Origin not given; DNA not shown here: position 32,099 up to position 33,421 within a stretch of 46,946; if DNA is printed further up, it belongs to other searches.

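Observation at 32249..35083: Kinase + degenerate NeuB + methyltransferase trio at the distal end of the ABC-transporter operon: possible chain-terminator module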

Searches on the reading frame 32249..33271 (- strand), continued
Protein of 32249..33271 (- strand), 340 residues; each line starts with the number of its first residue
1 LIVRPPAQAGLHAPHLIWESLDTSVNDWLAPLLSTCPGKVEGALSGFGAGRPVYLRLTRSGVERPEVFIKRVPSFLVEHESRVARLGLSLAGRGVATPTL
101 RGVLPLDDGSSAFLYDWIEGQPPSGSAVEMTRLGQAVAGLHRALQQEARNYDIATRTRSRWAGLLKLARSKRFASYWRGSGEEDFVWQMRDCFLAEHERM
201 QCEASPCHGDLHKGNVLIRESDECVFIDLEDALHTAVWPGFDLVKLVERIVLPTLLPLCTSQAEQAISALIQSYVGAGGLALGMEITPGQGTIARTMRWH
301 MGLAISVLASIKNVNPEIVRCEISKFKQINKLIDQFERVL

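Call 63: search_solved_structures(query=A8, max_evalue=1)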
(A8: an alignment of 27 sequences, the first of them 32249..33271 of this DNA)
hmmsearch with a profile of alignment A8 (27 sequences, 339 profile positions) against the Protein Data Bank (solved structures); distinct sequences matched with E-value up to 1: 224 (the best 60 are shown).
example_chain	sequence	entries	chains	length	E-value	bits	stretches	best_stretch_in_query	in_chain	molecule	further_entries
3f7w_A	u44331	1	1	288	3.9e-10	42.5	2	28-142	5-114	putative fructosamine-3-kinase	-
2q83_A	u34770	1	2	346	7.1e-07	31.8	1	88-275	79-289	YtaA protein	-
3i0o_A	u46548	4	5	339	9.8e-07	31.3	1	48-230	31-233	Spectinomycin phosphotransferase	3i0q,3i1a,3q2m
6oid_A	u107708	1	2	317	9.8e-07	31.3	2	153-227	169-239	Protein-ribulosamine 3-kinase, chloroplastic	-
4u94_A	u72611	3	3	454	1.8e-06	30.5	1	124-229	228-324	Maltokinase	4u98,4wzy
5jy7_I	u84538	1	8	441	2.1e-06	30.3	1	128-229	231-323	Maltokinase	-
1zyl_A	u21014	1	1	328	2.2e-06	30.2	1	51-233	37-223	Hypothetical protein yihE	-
4o7o_A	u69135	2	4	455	2.9e-06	29.8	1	128-229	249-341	Maltokinase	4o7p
9x4g_B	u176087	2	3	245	1.5e-05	27.5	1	190-288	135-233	non-specific serine/threonine protein kinase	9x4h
8ue1_A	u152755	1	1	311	3.6e-05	26.2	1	57-163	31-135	Fructosamine-3-kinase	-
9woi_A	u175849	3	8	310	3.7e-05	26.2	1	57-161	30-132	Fructosamine-3-kinase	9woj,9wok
8w7a_A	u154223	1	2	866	4.4e-05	25.9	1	180-234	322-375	Protein kinase domain-containing protein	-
8w7l_A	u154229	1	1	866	4.4e-05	25.9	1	180-234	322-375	Protein kinase domain-containing protein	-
8w7l_B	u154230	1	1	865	4.4e-05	25.9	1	180-234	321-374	Protein kinase domain-containing protein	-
8w7j_A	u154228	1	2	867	4.4e-05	25.9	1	180-234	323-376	Protein kinase domain-containing protein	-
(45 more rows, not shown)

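Call 69: predict_structure(alignment_id=A7)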
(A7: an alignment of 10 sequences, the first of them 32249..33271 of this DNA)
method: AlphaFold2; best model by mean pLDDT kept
length: 340 residues; sequences in the alignment: 10
mean_pLDDT: 85.5   pTM: 0.85
mean pLDDT of the five models: 85.5, 85.5, 85.4, 84.3, 84.0
residues with pLDDT >= 90: 185; 70-90: 118; 50-70: 19; < 50: 18
segments of 3 or more residues with pLDDT < 50: 1-14, 46-49
pLDDT, mean of each block of 10 residues (from residue 1): 36 58 69 75 59 78 83 91 95 95 88 90 94 96 89 84 95 94 96 93 88 93 94 89 93 87 94 89 71 92 94 85 92 88
secondary structure, 60 per line:
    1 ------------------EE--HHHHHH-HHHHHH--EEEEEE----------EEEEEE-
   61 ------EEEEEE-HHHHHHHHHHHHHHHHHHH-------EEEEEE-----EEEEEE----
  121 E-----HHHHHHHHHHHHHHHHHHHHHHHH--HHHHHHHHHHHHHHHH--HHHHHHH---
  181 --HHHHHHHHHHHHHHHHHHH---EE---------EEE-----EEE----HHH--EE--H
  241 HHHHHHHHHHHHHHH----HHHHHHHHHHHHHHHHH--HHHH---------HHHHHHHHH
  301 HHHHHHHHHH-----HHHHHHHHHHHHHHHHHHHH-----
elements in order: H23-28 H30-35 E38-43 E54-59 E67-72 H74-92 E100-105 E111-116 H127-150 H153-168 H171-177 H183-201 E216-218 E224-226 H240-255 H260-276 H279-282 H292-310 H316-335

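Call 72: fold_search(model_id=the predicted structure, library=pdb)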
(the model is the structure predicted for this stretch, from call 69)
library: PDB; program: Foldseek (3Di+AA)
matches with E <= 10: 1850; with E <= 0.001: 233
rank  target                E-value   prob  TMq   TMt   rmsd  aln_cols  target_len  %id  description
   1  2q83_B                6.2e-09  1.00  0.44  0.44   8.2       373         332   14  Crystal structure of ytaA (2635576) from Bacillus subtilis at 2.50 A resolution (released 2007-06-26)
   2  2q83_A                6.2e-09  1.00  0.44  0.45   9.3       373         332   16  Crystal structure of ytaA (2635576) from Bacillus subtilis at 2.50 A resolution (released 2007-06-26)
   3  2ppq                  9.7e-09  1.00  0.55  0.60   6.8       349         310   15  Crystal structure of the homoserine kinase from Agrobacterium tumefaciens (released 2007-06-05)
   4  4pdy                  1.1e-08  1.00  0.49  0.50   6.8       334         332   14  Crystal structure of aminoglycoside phosphotransferase from Alicyclobacillus acidocaldarius subsp. acidocaldarius DSM 44 (released 2014-05-07)
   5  4gkh_G                1.2e-07  1.00  0.44  0.54  11.3       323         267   15  Crystal structure of the aminoglycoside phosphotransferase APH(3')-Ia, with substrate kanamycin and small molecule inh (released 2012-09-05)
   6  4h05_A                1.3e-07  1.00  0.44  0.53   7.2       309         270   19  Crystal structure of aminoglycoside-3'-phosphotransferase of type VIII (released 2014-04-09)
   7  3i1a_A                1.3e-07  1.00  0.51  0.53   8.2       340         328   15  Crystal Structure of apo Spectinomycin Phosphotransferase, APH(9)-Ia (released 2010-01-19)
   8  3i0q                  1.7e-07  1.00  0.49  0.52   7.7       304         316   15  Crystal Structure of the AMP-bound complex of Spectinomycin Phosphotransferase, APH(9)-Ia (released 2010-01-19)
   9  4feu_F                2.3e-07  1.00  0.42  0.54   6.6       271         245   16  Crystal structure of the aminoglycoside phosphotransferase APH(3')-Ia, with substrate kanamycin and small molecule inh (released 2012-06-20)
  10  4gki_L                2.3e-07  1.00  0.40  0.49  11.8       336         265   13  Crystal structure of the aminoglycoside phosphotransferase APH(3')-Ia, with substrate kanamycin and small molecule inh (released 2012-09-05)
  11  4fev_F                2.8e-07  1.00  0.40  0.51  10.2       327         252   14  Crystal structure of the aminoglycoside phosphotransferase APH(3')-Ia, with substrate kanamycin and small molecule inh (released 2012-06-20)
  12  4gkh_K                3.0e-07  1.00  0.41  0.50  12.0       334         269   14  Crystal structure of the aminoglycoside phosphotransferase APH(3')-Ia, with substrate kanamycin and small molecule inh (released 2012-09-05)
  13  4gki_A                3.2e-07  1.00  0.39  0.47  12.2       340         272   15  Crystal structure of the aminoglycoside phosphotransferase APH(3')-Ia, with substrate kanamycin and small molecule inh (released 2012-09-05)
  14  6fuc                  3.3e-07  1.00  0.40  0.48   8.7       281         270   15  Structure of aminoglycoside phosphotransferase APH(3'')-Id from Streptomyces rimosus ATCC10970 (released 2019-03-20)
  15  4gkh_H                3.9e-07  1.00  0.41  0.51   7.3       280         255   18  Crystal structure of the aminoglycoside phosphotransferase APH(3')-Ia, with substrate kanamycin and small molecule inh (released 2012-09-05)
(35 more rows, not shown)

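Call 94: list_cluster_members(proteins=[P0141, P0142, P0180, P0237, P0250, P0258, P0196, P0267, P0254, P0238])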
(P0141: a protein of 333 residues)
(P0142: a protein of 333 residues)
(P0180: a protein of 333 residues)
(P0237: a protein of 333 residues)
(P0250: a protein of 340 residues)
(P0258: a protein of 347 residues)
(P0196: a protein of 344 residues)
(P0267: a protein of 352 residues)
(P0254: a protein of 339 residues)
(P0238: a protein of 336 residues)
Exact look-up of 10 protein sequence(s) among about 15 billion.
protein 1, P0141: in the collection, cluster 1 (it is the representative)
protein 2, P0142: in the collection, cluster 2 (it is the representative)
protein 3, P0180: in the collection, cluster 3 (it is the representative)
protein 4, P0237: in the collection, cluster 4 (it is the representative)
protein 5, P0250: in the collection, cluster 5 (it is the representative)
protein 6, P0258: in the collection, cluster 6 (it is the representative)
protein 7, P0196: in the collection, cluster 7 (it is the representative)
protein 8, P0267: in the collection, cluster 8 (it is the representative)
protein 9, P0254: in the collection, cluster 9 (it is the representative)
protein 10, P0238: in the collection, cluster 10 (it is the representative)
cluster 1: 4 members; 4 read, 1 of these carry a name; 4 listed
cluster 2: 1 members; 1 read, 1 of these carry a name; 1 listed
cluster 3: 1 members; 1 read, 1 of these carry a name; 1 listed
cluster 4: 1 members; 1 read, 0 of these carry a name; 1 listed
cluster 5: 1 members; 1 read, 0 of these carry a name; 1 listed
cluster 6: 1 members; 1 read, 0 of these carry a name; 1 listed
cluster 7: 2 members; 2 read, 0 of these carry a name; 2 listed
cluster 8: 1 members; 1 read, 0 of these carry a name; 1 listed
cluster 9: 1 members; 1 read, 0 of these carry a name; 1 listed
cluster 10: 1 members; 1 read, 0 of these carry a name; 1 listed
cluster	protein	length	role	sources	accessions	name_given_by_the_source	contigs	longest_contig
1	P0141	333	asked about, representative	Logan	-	-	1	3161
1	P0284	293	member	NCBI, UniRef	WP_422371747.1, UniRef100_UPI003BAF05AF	phosphotransferase enzyme family protein [Hoeflea sp.] | phosphotransferase enzyme family protein n=1 Tax=Hoeflea sp. TaxID=1940281 ...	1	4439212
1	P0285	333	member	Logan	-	-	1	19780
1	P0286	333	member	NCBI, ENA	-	-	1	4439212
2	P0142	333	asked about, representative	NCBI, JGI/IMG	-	hypothetical protein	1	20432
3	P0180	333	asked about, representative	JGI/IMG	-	Ser/Thr protein kinase RdoA (MazF antagonist)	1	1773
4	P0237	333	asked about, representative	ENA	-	-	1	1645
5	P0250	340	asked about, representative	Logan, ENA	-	-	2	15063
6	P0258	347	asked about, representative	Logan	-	-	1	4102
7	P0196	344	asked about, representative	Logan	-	-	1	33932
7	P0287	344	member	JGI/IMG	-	-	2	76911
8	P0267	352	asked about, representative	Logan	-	-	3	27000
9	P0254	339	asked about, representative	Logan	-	-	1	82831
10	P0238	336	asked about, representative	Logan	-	-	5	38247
